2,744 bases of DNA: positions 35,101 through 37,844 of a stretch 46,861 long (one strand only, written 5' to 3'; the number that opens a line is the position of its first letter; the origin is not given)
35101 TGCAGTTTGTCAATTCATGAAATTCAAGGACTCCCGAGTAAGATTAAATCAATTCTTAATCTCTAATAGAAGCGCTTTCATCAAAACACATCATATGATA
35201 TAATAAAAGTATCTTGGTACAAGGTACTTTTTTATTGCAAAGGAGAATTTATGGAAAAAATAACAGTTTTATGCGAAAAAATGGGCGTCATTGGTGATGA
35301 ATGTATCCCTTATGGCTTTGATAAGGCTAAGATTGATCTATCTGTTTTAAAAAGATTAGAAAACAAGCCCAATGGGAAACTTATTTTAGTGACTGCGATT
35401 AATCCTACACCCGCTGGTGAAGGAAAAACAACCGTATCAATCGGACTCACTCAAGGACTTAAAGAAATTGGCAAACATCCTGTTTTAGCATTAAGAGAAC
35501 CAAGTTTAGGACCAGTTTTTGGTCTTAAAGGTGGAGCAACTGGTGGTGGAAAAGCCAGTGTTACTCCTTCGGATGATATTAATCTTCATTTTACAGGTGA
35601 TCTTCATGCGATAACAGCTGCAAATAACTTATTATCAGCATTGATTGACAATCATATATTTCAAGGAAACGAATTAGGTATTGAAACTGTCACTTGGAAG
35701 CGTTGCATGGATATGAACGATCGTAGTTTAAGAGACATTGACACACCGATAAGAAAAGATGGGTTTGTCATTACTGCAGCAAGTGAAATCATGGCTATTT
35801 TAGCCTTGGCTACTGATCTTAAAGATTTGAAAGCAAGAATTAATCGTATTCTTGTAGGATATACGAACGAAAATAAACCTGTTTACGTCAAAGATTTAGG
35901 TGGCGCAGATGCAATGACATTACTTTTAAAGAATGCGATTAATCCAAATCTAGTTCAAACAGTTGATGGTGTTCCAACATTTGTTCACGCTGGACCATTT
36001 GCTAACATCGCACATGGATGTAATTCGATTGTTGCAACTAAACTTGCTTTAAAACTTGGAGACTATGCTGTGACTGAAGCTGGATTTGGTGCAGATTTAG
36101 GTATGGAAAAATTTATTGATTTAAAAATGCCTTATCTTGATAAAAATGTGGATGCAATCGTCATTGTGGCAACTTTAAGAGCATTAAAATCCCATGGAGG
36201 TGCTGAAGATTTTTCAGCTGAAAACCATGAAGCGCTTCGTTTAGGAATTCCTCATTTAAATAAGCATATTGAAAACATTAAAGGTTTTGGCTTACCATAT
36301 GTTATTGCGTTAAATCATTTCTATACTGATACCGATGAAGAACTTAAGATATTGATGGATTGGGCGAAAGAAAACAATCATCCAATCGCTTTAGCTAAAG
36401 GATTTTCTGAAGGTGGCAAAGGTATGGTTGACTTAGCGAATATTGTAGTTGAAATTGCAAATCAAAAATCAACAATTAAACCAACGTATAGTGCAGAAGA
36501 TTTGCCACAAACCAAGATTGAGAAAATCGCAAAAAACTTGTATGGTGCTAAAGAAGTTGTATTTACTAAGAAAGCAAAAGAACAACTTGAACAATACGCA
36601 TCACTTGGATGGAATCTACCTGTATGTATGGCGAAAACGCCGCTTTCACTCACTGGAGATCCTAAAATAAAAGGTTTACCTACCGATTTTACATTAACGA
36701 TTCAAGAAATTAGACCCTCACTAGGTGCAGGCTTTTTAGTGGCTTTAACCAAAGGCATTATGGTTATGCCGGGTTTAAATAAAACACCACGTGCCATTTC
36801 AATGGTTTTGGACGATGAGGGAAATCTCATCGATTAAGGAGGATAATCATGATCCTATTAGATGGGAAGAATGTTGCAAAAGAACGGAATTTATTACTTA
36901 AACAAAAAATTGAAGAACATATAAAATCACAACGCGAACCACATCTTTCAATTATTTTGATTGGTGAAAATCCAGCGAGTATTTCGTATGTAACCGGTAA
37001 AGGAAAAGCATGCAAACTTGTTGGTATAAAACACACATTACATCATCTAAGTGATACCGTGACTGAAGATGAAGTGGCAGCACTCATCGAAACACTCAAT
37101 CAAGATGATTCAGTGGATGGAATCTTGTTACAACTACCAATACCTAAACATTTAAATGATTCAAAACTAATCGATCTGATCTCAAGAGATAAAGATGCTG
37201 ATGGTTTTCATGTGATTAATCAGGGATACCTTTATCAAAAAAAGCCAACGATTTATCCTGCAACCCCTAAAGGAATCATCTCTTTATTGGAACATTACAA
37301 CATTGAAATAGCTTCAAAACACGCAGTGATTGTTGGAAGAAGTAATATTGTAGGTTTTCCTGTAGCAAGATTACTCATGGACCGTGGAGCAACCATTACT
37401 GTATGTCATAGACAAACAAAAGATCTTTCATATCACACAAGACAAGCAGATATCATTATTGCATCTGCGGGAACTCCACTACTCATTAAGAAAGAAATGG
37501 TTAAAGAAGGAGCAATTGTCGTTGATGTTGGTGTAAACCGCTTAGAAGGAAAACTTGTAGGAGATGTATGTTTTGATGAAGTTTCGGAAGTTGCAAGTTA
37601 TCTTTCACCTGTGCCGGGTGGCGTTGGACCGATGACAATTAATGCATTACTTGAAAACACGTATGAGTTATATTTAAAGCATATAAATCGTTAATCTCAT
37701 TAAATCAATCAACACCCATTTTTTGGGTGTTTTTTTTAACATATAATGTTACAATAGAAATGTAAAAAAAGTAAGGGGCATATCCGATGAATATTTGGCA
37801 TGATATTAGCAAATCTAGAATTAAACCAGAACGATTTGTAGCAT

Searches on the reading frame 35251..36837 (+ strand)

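Call 56: search_protein_families(library=pfam, proteins=[window:35251-36837:+], max_evalue=0.00001)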
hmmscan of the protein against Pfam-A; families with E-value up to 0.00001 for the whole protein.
window:35251-36837:+ (528 aa): 1 family
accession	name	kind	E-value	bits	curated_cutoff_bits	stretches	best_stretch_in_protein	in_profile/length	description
PF01268.25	FTHFS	-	6.9e-222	738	27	1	1-526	12-552/556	Formate--tetrahydrofolate ligase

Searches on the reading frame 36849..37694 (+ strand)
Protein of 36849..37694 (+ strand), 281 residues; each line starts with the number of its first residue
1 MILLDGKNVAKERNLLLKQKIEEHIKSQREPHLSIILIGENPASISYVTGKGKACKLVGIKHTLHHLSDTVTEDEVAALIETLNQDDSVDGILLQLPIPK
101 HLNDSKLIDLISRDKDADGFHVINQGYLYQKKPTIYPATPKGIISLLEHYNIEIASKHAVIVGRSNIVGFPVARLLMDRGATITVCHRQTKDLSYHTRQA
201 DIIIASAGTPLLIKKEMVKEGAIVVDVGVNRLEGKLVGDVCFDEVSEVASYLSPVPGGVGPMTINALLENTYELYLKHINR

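Call 56: search_protein_families(library=pfam, proteins=[window:36849-37694:+], max_evalue=0.00001)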
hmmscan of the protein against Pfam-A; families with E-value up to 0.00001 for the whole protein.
window:36849-37694:+ (281 aa): 2 families
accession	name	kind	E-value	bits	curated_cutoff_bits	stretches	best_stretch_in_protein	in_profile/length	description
PF02882.25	THF_DHG_CYH_C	-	4.3e-64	215.1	27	1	121-277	1-158/160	Tetrahydrofolate dehydrogenase/cyclohydrolase, NAD(P)-binding domain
PF00763.28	THF_DHG_CYH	-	2.6e-35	121.6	32.8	1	4-118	1-115/115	Tetrahydrofolate dehydrogenase/cyclohydrolase, catalytic domain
